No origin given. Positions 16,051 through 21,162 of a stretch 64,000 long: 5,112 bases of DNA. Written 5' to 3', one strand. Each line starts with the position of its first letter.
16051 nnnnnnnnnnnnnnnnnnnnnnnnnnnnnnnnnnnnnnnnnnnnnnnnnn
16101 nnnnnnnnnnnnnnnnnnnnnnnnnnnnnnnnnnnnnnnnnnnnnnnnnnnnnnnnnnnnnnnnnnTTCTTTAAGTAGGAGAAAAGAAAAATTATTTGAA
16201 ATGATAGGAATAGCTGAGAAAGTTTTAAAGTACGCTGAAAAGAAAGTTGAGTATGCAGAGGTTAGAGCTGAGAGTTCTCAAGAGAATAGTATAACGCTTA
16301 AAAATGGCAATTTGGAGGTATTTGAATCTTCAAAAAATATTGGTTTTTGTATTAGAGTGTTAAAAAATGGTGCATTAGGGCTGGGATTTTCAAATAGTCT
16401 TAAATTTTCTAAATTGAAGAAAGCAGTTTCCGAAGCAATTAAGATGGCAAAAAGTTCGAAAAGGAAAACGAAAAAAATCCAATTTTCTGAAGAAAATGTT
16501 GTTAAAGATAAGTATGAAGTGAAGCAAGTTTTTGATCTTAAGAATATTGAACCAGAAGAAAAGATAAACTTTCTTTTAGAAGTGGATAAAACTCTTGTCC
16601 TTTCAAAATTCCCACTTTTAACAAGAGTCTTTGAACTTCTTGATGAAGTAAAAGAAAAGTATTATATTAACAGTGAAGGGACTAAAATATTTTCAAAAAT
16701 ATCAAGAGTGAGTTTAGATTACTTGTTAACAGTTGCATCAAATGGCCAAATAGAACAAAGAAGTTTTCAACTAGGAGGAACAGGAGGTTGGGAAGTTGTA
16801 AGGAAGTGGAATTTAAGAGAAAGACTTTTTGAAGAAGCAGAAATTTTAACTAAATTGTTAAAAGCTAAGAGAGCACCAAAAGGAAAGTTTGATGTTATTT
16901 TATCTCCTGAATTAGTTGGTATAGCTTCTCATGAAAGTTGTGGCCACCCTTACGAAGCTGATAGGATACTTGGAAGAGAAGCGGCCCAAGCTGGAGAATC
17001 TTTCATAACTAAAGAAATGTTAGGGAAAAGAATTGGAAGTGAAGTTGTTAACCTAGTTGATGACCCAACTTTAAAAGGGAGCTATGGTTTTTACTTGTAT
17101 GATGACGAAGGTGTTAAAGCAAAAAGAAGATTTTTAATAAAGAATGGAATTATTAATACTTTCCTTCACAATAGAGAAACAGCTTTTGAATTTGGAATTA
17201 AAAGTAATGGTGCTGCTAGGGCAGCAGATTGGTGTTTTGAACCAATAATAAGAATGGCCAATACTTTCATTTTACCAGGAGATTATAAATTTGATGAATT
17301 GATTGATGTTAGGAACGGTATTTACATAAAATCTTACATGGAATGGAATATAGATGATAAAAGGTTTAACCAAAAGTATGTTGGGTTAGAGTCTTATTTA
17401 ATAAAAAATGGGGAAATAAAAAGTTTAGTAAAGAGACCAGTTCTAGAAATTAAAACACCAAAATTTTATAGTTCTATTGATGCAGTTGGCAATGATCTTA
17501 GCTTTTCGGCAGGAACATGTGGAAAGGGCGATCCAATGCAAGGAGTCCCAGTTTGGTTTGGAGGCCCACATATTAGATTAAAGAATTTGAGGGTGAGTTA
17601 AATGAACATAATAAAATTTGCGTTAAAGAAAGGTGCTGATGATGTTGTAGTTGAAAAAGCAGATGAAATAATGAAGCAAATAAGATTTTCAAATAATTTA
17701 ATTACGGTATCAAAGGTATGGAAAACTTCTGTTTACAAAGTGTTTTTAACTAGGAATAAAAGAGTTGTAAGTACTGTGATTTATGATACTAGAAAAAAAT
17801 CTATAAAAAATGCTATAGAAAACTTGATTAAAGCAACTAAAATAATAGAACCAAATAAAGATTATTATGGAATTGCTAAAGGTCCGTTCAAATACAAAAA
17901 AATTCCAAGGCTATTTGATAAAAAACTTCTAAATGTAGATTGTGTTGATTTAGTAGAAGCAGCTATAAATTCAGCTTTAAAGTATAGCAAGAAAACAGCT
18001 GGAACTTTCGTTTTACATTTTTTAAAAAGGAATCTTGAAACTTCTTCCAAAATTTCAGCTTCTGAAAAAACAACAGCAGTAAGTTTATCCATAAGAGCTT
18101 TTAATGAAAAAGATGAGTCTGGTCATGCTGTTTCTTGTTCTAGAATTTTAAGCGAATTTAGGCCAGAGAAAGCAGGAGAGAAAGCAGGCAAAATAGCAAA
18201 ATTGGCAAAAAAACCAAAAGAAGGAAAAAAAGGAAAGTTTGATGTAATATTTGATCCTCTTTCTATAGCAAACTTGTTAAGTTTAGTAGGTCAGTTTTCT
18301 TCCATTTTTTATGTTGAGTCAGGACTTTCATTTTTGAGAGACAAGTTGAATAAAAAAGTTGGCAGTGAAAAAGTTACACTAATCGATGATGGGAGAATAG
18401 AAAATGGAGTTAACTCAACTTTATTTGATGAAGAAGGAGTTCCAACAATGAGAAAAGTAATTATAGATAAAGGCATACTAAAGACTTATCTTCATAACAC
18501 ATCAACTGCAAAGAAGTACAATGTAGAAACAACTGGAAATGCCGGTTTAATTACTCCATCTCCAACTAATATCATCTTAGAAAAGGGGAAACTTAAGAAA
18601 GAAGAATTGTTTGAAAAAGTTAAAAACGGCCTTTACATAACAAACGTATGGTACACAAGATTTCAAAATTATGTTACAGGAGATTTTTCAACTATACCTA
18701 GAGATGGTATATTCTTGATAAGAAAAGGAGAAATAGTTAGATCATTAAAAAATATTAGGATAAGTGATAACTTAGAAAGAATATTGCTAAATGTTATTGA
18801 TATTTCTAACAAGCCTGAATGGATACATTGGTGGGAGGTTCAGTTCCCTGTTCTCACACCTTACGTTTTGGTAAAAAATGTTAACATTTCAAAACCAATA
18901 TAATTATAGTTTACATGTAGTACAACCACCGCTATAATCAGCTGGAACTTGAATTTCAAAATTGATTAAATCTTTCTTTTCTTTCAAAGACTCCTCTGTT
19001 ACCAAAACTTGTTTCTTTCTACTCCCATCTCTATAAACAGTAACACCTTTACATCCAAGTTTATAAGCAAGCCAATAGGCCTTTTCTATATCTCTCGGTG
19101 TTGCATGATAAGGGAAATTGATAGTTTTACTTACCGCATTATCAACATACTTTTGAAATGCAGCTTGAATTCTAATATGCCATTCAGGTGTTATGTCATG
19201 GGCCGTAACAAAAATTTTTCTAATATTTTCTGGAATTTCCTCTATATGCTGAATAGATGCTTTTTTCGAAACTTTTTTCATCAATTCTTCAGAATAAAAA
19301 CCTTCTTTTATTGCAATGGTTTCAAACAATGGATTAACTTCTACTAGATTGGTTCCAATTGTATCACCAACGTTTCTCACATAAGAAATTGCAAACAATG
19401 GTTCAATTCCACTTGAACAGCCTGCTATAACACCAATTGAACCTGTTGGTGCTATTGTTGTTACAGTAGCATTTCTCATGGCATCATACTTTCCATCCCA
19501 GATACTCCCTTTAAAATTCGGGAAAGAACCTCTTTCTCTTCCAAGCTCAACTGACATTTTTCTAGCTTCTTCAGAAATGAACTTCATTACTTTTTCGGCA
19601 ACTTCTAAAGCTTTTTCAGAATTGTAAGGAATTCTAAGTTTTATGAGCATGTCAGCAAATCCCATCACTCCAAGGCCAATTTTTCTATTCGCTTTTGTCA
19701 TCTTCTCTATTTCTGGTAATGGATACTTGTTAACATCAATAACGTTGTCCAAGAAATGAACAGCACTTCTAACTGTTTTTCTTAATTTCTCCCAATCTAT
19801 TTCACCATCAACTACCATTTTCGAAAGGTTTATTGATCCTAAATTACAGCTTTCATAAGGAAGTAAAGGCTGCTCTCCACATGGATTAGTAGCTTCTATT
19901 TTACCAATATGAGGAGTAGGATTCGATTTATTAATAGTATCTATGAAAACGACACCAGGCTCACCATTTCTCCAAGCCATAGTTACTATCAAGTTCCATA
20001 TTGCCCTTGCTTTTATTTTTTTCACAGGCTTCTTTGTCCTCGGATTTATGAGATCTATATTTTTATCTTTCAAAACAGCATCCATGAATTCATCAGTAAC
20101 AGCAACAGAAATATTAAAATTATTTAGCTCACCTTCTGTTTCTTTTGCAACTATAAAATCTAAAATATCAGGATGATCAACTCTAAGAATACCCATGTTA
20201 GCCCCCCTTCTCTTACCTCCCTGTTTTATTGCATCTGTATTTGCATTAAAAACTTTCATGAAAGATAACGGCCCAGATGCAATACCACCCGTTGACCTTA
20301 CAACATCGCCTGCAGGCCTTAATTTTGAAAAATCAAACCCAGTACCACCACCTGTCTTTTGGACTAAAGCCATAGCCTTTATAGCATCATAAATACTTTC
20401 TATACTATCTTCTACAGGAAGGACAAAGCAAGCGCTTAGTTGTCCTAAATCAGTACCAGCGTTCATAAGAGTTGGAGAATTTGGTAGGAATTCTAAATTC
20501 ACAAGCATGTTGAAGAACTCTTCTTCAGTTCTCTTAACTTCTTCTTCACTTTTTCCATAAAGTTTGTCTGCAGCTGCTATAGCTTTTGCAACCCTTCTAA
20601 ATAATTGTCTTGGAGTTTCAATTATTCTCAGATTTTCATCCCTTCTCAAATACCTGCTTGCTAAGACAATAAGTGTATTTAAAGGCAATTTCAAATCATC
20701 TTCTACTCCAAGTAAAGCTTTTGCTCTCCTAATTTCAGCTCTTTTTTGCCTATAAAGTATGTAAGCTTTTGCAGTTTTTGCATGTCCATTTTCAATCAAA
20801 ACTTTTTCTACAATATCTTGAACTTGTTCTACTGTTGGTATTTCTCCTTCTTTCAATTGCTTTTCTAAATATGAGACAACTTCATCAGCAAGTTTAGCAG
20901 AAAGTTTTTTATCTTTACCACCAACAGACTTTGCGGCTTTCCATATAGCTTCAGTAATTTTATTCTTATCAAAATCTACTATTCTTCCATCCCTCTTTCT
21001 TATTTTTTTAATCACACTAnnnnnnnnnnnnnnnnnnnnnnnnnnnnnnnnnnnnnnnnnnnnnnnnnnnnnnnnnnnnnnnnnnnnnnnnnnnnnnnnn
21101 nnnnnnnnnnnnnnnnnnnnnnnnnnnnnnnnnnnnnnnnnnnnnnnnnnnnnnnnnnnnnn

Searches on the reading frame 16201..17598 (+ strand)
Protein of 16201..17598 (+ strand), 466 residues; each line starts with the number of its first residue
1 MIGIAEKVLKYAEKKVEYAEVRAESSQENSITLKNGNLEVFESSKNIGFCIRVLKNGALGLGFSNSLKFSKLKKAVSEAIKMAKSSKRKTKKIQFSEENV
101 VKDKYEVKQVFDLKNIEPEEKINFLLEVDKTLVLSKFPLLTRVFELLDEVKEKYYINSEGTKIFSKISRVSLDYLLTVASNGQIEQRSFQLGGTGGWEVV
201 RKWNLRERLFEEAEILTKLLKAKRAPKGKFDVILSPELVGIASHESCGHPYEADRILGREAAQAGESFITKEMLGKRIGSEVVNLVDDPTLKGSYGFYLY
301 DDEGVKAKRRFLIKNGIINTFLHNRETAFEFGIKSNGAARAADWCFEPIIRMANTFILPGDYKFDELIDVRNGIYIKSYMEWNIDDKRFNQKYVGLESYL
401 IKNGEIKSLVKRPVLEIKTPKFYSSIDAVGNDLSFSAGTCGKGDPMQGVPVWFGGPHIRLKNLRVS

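Call 80: search_protein_families(library=ncbifam, proteins=[window:16201-17598:+], max_evalue=0.00001)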
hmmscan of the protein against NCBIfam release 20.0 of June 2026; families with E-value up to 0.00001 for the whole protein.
window:16201-17598:+ (466 aa): 3 families
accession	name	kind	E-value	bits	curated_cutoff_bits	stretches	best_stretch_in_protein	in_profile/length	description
NF040952.1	Arch_mtprotase_TldD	equivalog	4e-70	236.8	635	1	9-465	4-442/443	zinc metalloprotease TldD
NF008006.0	PRK10735.1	equivalog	9.7e-39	133.1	513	1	10-465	27-477/481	metalloprotease TldD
NF008268.0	PRK11040.1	equivalog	4e-10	39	438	1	7-432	20-424/446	metalloprotease PmbA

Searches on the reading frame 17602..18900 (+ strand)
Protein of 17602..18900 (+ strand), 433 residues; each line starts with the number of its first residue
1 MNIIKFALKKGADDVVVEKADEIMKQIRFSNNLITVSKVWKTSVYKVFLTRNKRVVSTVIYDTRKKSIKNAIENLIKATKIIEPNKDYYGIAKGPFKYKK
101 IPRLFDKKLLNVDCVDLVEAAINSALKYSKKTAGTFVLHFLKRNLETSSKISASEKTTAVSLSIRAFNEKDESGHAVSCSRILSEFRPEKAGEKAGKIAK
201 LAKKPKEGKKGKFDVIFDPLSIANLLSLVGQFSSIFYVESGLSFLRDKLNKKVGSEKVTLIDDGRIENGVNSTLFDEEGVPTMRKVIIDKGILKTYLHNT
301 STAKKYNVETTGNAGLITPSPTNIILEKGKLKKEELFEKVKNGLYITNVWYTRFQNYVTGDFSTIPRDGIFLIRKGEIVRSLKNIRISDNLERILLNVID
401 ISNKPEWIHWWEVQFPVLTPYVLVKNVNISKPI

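Call 80: search_protein_families(library=ncbifam, proteins=[window:17602-18900:+], max_evalue=0.00001)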
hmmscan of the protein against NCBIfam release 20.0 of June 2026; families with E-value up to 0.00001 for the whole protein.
window:17602-18900:+ (433 aa): 3 families
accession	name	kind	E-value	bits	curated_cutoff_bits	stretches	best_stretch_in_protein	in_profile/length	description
NF008268.0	PRK11040.1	equivalog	7.5e-25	87.5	438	1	49-404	66-424/446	metalloprotease PmbA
NF040952.1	Arch_mtprotase_TldD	equivalog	1.9e-18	66.5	635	1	2-404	2-411/443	zinc metalloprotease TldD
NF008006.0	PRK10735.1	equivalog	2.3e-15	56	513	1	240-385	276-425/481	metalloprotease TldD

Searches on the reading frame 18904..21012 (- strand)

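Call 80: search_protein_families(library=ncbifam, proteins=[window:18904-21012:-], max_evalue=0.00001)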
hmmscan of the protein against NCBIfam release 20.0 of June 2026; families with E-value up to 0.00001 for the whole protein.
window:18904-21012:- (702 aa): 24 families
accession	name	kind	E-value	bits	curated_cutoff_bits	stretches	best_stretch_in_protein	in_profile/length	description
NF005010.0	PRK06406.1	subfamily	3.5e-303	1007.6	1125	2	157-693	214-753/771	vitamin B12-dependent ribonucleotide reductase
NF006417.0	PRK08665.1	equivalog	3e-302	1004.5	961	1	106-680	9-583/759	vitamin B12-dependent ribonucleotide reductase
TIGR02504.1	NrdJ_Z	equivalog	7.6e-231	767.9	399.95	1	116-670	4-606/606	adenosylcobalamin-dependent ribonucleoside-diphosphate reductase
NF006207.0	PRK08332.1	equivalog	9.7e-176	586.6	2400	5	510-678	1404-1570/1684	vitamin B12-dependent ribonucleotide reductase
NF005544.0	PRK07207.1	equivalog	4.3e-118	395.5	965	4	328-506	538-721/965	ribonucleoside-diphosphate reductase subunit alpha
NF005122.0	PRK06556.1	equivalog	6.9e-117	391.4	859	3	297-501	286-491/960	vitamin B12-dependent ribonucleotide reductase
TIGR02506.1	NrdE_NrdA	equivalog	6.5e-115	384.9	341.05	2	117-505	7-427/616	ribonucleoside-diphosphate reductase subunit alpha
NF005991.0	PRK08115.1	equivalog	1.1e-106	357.7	854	3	330-503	430-606/858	vitamin B12-dependent ribonucleotide reductase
NF006577.0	PRK09102.1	equivalog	8.6e-97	324.8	620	1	116-681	32-588/604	ribonucleoside-diphosphate reductase subunit alpha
NF009029.0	PRK12365.1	equivalog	8.7e-95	318.6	1350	4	330-509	623-806/1046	ribonucleoside-diphosphate reductase subunit alpha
NF005101.0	PRK06539.1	equivalog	1.9e-94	317.3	988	3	330-506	393-573/822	ribonucleoside-diphosphate reductase subunit alpha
NF005401.0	PRK06948.1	subfamily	2.6e-92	310.4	906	1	115-679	19-599/604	ribonucleotide reductase-like protein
NF009028.0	PRK12364.1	equivalog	1.3e-81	274.8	1377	3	93-295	220-416/842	ribonucleoside-diphosphate reductase subunit alpha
NF005736.0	PRK07562.1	equivalog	1.1e-79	268.4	1737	3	298-501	396-601/1222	vitamin B12-dependent ribonucleotide reductase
NF006279.0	PRK08447.1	equivalog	1.7e-73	248.3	1082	2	94-326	122-351/789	ribonucleoside-diphosphate reductase subunit alpha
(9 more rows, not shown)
